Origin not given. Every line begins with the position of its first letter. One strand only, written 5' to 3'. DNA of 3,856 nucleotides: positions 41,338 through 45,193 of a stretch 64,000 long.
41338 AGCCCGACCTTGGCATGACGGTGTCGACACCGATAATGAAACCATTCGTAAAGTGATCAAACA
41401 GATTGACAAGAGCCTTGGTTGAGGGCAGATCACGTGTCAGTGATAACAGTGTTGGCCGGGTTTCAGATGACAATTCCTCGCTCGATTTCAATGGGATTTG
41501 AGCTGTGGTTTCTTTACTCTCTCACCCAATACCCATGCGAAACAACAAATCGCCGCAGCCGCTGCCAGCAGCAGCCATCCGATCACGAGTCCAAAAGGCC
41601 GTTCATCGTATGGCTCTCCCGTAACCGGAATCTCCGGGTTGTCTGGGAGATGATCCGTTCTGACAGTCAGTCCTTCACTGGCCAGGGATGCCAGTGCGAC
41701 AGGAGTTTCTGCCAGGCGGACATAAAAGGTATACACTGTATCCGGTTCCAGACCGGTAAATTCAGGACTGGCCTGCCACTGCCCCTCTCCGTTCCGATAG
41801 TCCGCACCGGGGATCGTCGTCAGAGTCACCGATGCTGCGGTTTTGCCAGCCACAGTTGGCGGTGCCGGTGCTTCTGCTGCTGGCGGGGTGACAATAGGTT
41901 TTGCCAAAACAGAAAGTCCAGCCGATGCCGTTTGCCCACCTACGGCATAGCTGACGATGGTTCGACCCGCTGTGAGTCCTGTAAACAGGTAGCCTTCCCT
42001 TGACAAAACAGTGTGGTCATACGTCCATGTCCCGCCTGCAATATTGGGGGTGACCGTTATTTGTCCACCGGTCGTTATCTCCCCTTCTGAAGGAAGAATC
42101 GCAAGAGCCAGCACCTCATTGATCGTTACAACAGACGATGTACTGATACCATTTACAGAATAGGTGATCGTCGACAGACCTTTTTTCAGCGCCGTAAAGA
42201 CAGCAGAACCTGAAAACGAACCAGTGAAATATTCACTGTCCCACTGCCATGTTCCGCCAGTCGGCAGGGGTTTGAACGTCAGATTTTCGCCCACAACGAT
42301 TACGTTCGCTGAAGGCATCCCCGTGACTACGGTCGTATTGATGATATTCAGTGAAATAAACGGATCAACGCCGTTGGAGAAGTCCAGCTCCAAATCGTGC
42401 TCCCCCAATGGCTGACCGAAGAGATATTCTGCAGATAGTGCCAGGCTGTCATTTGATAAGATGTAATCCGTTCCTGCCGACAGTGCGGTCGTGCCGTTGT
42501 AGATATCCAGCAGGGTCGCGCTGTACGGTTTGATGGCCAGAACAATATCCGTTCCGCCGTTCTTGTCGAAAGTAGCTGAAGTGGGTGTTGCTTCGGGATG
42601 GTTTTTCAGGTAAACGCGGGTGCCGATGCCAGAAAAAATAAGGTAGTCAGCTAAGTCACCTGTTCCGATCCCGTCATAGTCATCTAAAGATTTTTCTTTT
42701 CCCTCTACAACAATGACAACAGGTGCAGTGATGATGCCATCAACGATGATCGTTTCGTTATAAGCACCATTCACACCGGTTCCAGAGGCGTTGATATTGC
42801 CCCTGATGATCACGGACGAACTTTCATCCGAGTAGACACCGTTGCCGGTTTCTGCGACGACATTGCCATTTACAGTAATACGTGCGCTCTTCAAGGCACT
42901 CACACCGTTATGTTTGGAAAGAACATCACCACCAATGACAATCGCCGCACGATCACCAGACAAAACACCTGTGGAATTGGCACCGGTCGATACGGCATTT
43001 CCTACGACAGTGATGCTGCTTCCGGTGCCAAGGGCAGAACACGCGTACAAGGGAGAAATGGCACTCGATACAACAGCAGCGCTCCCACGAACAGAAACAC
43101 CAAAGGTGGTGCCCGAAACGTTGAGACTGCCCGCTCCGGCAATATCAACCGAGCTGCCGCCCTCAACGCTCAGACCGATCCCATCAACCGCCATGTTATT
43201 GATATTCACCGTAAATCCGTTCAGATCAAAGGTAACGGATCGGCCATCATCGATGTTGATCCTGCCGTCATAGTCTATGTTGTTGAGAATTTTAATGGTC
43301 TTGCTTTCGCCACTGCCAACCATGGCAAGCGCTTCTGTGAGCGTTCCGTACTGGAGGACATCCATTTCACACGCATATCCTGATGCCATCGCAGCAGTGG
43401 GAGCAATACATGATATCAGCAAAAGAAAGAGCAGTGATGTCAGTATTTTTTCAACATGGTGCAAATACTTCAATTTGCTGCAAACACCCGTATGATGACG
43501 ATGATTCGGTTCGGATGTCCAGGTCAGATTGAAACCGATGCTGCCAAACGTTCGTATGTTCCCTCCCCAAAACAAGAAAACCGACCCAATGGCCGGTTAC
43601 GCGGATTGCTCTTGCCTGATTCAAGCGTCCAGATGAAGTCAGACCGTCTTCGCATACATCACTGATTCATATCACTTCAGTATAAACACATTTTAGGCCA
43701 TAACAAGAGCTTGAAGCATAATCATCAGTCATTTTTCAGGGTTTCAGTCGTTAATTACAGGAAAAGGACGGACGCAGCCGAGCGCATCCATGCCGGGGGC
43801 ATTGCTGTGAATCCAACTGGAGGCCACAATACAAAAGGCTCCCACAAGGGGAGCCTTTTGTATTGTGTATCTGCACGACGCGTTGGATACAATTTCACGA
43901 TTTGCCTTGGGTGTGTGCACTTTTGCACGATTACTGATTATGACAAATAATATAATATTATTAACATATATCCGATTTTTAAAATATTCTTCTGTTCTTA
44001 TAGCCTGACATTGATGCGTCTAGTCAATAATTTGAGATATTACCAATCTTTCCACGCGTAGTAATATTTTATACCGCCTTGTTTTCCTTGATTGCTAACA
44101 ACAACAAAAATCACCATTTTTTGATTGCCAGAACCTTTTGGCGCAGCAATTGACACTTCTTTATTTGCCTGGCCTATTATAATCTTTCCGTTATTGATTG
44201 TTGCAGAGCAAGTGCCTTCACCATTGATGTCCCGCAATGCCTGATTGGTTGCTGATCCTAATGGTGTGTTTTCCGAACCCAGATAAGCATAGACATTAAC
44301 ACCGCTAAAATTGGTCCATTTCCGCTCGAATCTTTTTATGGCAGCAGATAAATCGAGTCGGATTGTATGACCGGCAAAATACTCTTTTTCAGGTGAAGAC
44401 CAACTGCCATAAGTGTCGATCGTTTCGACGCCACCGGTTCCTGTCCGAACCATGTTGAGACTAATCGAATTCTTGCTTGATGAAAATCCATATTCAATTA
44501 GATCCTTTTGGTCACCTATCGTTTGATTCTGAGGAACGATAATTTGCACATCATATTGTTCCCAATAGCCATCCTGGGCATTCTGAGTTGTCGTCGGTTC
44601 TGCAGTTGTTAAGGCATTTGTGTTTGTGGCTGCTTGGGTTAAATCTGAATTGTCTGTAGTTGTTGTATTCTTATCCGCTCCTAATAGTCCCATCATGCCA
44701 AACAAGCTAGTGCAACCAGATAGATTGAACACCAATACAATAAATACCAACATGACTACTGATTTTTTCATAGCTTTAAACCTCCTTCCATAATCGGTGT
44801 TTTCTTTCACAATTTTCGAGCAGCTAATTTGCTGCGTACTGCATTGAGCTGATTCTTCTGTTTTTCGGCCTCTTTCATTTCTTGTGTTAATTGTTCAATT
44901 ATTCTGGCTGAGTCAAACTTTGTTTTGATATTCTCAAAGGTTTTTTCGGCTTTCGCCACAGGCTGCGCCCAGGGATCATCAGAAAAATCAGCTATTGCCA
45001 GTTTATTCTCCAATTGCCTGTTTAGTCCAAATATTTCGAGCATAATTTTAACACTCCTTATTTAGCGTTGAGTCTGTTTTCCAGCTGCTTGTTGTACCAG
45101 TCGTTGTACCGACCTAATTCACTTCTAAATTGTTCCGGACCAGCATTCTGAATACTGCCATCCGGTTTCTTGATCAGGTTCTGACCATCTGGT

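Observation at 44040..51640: AT-rich island encodes a seven-protein envelope module (zinc ribbons, lipoproteins, FecR ectodomain, PDG repeats) with no recognisable enzyme or known system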

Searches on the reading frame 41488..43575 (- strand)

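Call 3: search_protein_families(library=pfam, proteins=[window:41488-43575:-], max_evalue=0.1)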
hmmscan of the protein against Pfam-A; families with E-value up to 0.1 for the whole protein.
window:41488-43575:- (695 aa): 3 families
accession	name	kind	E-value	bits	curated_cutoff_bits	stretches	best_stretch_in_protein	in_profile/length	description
PF03442.20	CBM_X2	-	8.1e-19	67.9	28.9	1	330-405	2-79/83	Carbohydrate binding domain X2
PF05048.19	NosD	-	0.01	15.7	23.6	1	182-268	43-131/212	Periplasmic copper-binding protein (NosD)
PF16656.11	Pur_ac_phosph_N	-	0.021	15.8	30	0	591-623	50-82/93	Purple acid Phosphatase, N-terminal domain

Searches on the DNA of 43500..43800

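Call 103: search_rna_families(source=window, start=43500, end=43800, threshold=evalue, max_evalue=0.1, show_alignments=1)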
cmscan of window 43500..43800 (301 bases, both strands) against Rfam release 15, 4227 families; matches with E-value up to 0.1: 1.
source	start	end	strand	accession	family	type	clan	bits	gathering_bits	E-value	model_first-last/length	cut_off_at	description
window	43585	43666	-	RF01786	c-di-GMP-II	Cis-reg; riboswitch;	CL00127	29.3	53.5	0.00018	1-84/84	no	Cyclic di-GMP-II riboswitch aptamer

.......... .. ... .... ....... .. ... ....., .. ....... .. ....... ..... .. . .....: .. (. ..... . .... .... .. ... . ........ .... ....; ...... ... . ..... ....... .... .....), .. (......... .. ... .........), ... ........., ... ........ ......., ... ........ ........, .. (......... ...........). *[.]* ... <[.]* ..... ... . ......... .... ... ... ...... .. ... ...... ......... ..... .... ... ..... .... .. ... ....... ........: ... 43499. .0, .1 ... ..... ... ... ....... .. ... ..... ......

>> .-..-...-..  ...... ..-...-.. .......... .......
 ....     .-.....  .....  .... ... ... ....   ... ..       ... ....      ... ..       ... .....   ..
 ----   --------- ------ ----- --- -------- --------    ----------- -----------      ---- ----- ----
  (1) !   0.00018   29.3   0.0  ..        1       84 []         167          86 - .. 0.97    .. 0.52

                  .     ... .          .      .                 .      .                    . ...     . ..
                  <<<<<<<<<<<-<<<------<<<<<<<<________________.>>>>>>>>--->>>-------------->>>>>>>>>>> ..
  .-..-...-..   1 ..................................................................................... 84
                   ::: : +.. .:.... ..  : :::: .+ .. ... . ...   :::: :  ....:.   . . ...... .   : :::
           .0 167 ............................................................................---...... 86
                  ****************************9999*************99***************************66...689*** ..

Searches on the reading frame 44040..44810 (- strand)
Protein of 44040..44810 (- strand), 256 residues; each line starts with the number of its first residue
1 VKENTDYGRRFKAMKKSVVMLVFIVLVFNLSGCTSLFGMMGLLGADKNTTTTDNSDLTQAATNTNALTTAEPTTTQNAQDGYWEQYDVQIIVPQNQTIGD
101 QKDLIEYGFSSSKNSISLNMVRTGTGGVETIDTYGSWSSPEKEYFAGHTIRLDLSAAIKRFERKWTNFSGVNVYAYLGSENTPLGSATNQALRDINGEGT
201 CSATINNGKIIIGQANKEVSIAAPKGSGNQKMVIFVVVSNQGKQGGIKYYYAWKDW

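Call 3: search_protein_families(library=pfam, proteins=[window:44040-44810:-], max_evalue=0.1)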
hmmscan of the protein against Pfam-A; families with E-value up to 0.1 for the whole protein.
window:44040-44810:- (256 aa): 1 family
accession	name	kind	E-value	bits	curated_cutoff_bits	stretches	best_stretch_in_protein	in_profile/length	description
PF20910.2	TDP-43_C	-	0.089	13.7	27.9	0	35-65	66-96/105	TAR DNA-binding protein 43, C-terminal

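Call 6: search_protein_families(library=ncbifam, proteins=[window:44040-44810:-], max_evalue=0.1)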
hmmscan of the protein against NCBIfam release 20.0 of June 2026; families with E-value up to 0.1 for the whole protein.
window:44040-44810:- (256 aa): 2 families
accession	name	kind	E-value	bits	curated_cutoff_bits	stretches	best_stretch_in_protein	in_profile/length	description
NF052469.1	CT847_fam_effector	equivalog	0.019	14.6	200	1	16-118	17-120/161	CT847 family type III secretion system effector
NF052321.1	LP_Lmo2079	subfamily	0.065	12.5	150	1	14-68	1-39/354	Lmo2079 family surface lipoprotein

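Call 22: search_protein_families(library=padloc, proteins=[window:44040-44810:-], max_evalue=0.1)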
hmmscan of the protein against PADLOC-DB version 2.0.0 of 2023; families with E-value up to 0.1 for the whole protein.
window:44040-44810:- (256 aa): 0 families

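Call 23: search_protein_families(library=phrogs, proteins=[window:44040-44810:-], max_evalue=0.1)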
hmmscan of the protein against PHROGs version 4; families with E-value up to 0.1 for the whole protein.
window:44040-44810:- (256 aa): 1 family
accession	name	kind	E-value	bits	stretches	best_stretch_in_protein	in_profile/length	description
phrog_3189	-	unknown function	0.0022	19.1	1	14-74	3-66/73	-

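Call 84: find_related_loci(query=window:44040-44810:-, collection=viral_contigs, flank=6000)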
Query window:44040-44810:- (256 aa) in viral_contigs; peptide patterns used: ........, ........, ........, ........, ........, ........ (x = any residue, [..] = any of these).
3 stretches matched a pattern, but none encodes a relative of the query by tblastn (E <= 1e-3).

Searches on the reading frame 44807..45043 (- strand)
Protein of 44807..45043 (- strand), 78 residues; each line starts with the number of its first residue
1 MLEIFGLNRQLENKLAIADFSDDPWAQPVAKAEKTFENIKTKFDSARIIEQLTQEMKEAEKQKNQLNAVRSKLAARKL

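Call 3: search_protein_families(library=pfam, proteins=[window:44807-45043:-], max_evalue=0.1)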
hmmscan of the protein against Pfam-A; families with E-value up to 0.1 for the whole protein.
window:44807-45043:- (78 aa): 2 families
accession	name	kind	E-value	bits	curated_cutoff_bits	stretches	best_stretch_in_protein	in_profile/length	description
PF10866.13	DUF2704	-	0.027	14.8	22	1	4-70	65-125/167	Protein of unknown function (DUF2704)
PF08649.15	DASH_Dad1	-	0.097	13.3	31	0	46-67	7-28/55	DASH complex subunit Dad1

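Call 6: search_protein_families(library=ncbifam, proteins=[window:44807-45043:-], max_evalue=0.1)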
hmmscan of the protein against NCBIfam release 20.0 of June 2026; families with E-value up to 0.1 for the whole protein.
window:44807-45043:- (78 aa): 0 families

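Call 22: search_protein_families(library=padloc, proteins=[window:44807-45043:-], max_evalue=0.1)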
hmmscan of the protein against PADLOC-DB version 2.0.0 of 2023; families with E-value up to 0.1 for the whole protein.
window:44807-45043:- (78 aa): 0 families

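Call 23: search_protein_families(library=phrogs, proteins=[window:44807-45043:-], max_evalue=0.1)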
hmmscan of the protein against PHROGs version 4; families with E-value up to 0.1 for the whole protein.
window:44807-45043:- (78 aa): 1 family
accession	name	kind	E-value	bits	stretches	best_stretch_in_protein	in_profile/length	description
phrog_24907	-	unknown function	0.012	16.1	1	23-77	98-148/235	-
